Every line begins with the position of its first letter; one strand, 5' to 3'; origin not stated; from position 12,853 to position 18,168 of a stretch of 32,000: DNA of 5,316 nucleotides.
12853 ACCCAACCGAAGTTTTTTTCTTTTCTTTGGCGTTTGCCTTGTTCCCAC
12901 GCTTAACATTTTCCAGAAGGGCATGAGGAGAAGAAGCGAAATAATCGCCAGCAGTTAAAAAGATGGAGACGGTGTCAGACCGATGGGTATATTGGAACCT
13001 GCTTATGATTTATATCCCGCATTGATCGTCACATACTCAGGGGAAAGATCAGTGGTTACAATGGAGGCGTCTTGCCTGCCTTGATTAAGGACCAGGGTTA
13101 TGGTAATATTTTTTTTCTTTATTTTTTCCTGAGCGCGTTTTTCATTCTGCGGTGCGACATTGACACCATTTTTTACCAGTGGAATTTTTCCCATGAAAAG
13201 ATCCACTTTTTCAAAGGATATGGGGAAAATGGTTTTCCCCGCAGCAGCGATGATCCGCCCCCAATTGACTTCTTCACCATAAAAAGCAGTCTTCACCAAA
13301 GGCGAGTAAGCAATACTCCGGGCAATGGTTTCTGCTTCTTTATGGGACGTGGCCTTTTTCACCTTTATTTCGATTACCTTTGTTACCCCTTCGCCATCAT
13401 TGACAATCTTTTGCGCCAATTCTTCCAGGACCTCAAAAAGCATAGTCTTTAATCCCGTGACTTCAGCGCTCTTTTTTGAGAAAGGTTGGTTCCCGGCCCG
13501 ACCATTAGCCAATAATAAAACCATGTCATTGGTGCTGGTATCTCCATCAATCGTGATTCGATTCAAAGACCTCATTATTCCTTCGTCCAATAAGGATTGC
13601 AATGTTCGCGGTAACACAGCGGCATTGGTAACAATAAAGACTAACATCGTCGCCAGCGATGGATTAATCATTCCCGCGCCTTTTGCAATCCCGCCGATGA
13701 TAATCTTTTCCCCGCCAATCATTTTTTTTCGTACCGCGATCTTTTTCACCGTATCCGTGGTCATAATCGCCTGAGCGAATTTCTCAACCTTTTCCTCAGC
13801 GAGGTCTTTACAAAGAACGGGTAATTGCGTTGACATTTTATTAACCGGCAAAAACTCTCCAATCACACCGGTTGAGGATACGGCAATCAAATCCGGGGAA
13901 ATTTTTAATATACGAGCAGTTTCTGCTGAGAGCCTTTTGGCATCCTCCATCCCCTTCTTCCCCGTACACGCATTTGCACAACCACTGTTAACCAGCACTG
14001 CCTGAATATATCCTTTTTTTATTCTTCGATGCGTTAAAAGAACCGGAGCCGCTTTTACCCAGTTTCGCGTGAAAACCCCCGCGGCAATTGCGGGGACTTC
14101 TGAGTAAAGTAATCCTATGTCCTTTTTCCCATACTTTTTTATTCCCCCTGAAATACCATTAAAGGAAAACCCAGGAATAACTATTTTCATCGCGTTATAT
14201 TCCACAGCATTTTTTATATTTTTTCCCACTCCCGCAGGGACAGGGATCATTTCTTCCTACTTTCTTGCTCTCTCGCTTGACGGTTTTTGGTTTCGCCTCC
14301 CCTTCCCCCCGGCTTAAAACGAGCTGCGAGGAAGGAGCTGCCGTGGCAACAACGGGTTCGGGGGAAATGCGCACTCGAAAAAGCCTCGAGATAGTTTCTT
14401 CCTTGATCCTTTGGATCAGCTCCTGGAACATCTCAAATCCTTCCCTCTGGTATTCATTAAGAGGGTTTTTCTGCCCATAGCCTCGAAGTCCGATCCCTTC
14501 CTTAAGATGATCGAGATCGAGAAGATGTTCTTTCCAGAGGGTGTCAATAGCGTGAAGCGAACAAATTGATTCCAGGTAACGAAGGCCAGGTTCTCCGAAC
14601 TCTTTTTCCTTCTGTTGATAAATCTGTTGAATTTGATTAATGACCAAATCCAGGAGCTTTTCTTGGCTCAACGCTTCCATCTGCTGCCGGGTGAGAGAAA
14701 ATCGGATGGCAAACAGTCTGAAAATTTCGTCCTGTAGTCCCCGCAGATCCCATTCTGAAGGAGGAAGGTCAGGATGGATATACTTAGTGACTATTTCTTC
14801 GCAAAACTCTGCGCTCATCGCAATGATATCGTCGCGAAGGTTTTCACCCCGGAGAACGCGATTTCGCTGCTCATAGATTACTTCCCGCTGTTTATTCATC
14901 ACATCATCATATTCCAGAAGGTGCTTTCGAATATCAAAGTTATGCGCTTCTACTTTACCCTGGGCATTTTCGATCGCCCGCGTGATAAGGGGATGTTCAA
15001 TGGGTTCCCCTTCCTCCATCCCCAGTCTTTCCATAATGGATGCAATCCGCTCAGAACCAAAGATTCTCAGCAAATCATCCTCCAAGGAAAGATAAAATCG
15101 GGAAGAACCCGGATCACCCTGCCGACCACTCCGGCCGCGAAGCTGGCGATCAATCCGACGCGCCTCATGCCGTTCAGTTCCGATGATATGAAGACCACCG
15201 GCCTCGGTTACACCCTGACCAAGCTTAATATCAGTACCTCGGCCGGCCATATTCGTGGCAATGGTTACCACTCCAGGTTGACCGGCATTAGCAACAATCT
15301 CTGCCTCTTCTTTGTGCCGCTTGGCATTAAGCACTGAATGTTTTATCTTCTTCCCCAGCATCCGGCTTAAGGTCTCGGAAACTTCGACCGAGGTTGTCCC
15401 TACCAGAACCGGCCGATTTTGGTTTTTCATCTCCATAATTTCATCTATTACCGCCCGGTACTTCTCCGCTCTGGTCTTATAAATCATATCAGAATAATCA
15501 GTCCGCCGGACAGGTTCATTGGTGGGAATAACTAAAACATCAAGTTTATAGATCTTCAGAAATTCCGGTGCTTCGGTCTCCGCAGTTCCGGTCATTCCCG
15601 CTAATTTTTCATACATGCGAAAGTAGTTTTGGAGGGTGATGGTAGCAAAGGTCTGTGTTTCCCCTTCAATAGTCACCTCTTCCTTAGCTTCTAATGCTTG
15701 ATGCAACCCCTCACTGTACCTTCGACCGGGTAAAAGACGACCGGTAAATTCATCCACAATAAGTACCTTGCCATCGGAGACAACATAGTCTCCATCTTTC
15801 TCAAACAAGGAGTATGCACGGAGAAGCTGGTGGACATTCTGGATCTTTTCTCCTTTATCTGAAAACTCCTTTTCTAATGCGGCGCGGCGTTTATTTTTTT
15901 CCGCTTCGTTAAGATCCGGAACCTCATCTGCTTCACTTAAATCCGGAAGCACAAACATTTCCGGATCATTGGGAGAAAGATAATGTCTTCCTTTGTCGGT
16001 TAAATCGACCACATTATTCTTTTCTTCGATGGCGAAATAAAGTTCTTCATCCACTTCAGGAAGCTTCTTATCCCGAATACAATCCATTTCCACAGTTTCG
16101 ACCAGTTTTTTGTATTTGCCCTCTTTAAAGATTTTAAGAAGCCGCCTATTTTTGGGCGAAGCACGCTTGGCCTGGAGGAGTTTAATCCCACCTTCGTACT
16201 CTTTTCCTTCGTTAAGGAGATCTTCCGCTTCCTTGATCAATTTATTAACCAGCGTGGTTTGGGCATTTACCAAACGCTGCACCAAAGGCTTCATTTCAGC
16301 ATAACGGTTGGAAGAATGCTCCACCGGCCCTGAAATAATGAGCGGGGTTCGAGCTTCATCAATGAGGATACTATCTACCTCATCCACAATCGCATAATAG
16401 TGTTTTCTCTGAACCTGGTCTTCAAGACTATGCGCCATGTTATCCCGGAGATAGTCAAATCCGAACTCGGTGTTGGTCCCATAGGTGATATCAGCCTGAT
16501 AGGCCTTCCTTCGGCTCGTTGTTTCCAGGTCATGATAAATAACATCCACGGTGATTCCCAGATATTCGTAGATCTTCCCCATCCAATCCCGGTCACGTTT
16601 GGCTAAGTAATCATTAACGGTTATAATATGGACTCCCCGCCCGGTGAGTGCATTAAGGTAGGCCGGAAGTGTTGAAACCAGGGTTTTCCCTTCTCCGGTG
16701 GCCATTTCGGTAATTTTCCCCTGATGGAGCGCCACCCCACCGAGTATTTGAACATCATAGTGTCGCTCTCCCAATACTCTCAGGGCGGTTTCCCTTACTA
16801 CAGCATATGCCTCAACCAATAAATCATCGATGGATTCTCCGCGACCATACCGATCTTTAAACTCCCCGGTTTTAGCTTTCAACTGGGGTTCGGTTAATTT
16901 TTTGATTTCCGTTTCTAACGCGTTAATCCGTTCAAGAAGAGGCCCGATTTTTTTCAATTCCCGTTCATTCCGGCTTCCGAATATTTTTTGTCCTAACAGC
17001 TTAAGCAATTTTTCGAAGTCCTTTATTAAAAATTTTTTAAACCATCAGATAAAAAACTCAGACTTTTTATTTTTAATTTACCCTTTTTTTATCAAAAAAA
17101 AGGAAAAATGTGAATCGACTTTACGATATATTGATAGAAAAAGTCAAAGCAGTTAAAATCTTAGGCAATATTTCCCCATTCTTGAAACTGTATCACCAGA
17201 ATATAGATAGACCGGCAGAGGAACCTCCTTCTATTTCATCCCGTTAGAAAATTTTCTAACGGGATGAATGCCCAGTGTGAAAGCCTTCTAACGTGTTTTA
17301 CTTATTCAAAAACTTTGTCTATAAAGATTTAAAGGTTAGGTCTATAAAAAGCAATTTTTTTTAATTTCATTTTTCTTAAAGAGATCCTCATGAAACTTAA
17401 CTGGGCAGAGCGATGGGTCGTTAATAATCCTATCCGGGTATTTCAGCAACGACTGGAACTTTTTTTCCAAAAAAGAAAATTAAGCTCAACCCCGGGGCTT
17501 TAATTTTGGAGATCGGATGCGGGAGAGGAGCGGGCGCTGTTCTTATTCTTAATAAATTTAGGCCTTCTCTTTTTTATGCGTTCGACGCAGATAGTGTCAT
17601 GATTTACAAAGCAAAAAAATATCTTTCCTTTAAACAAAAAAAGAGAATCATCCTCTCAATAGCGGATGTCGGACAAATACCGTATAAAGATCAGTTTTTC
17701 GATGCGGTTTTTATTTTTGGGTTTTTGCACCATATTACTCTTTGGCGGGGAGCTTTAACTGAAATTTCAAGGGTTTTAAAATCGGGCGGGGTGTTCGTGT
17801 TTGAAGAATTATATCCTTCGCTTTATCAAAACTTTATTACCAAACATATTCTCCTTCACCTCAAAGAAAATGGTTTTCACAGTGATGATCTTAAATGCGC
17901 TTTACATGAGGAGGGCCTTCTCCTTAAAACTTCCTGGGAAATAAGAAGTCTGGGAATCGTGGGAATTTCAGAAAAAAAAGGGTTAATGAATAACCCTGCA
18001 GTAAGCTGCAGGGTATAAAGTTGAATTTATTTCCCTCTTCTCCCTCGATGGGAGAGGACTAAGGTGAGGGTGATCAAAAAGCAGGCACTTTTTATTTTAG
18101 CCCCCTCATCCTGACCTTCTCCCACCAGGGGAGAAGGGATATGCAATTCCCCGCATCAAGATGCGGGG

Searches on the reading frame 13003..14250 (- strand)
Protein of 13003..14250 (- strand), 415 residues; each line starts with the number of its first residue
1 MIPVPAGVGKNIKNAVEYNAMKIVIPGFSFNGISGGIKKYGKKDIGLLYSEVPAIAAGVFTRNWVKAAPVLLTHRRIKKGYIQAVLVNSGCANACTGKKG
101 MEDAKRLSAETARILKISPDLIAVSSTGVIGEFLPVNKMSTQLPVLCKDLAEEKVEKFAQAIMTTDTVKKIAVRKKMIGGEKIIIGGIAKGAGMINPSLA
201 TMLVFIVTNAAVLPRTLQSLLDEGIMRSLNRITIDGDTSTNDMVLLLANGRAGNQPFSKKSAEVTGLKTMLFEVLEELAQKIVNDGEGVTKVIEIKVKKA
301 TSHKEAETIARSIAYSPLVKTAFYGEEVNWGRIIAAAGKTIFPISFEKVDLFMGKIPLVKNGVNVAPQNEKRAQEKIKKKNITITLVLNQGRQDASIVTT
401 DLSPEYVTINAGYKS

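Call 52: search_protein_families(library=pfam, proteins=[window:13003-14250:-], max_evalue=0.001)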
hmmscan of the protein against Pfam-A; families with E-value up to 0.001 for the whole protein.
window:13003-14250:- (415 aa): 1 family
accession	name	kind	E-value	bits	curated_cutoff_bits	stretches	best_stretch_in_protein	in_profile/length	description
PF01960.23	ArgJ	-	9.6e-137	456.1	32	1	30-415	2-377/377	ArgJ family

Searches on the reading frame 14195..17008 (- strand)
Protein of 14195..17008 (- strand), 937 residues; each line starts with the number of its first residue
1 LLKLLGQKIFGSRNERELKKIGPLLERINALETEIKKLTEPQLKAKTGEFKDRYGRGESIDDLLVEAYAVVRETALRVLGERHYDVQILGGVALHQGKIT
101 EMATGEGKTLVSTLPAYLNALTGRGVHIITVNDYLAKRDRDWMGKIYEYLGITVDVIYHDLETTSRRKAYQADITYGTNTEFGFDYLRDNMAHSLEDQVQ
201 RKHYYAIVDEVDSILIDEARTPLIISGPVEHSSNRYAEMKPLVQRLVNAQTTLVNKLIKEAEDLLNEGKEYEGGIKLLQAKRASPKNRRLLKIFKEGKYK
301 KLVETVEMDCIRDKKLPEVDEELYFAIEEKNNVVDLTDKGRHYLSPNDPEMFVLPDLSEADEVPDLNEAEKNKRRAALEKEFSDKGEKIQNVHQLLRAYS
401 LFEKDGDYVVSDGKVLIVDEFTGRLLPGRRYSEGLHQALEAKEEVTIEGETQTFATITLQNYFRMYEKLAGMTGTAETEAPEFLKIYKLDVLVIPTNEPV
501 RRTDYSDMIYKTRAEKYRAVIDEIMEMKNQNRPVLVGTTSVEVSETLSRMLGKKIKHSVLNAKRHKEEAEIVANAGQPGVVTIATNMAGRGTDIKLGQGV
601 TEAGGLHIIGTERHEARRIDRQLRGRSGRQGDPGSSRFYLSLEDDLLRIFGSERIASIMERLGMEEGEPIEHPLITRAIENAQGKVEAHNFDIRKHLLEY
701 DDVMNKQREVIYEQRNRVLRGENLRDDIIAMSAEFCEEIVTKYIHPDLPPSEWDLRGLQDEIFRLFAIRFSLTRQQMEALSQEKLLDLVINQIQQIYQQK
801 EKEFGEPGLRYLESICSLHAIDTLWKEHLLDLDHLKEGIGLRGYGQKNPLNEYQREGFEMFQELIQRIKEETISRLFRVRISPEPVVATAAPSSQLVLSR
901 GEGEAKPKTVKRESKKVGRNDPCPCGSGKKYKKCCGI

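Call 31: search_protein_families(library=pfam, proteins=[window:14195-17008:-], max_evalue=0.001)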
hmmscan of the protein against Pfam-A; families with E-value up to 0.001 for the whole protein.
window:14195-17008:- (937 aa): 7 families
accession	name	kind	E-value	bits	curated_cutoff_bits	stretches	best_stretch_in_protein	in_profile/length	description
PF07517.20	SecA_DEAD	-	1.3e-127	425.5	24.6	1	7-483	2-289/290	SecA DEAD-like domain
PF21090.3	P-loop_SecA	-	1.5e-77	260.3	27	2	499-598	1-101/205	SecA P-loop domain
PF07516.18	SecA_SW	-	4.1e-72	242.9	26.7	1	669-879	1-199/200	SecA Wing and Scaffold domain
PF01043.26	SecA_PP_bind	-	3.3e-26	92.5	23.5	1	313-440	10-110/110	SecA preprotein cross-linking domain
PF02810.21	SEC-C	-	1.3e-10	41.4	20.4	1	919-936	1-18/19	SEC-C motif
PF00270.35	DEAD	-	5.2e-05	23.5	26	1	99-215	18-130/167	DEAD/DEAH box helicase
PF00271.37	Helicase_C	-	7.3e-05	23.4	23.5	0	516-630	2-109/110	Helicase conserved C-terminal domain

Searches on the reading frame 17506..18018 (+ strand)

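Call 31: search_protein_families(library=pfam, proteins=[window:17506-18018:+], max_evalue=0.001)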
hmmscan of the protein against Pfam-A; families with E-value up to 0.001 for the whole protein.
window:17506-18018:+ (170 aa): 6 families
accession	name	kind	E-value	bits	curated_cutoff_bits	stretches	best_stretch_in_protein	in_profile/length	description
PF08241.18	Methyltransf_11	-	3e-18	66.7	21.2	1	2-99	2-95/95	Methyltransferase domain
PF13649.12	Methyltransf_25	-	5.9e-15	56.2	27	1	2-95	3-97/97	Methyltransferase domain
PF13847.12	Methyltransf_31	-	1.1e-13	51.6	27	1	1-103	8-113/145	Methyltransferase domain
PF08242.18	Methyltransf_12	-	1.5e-12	48.5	30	1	1-97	1-98/98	Methyltransferase domain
PF13489.12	Methyltransf_23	-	1.2e-08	35.3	27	1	1-107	27-124/164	Methyltransferase domain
PF01209.24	Ubie_methyltran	-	1.9e-05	24.6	20.1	1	3-101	54-153/233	ubiE/COQ5 methyltransferase family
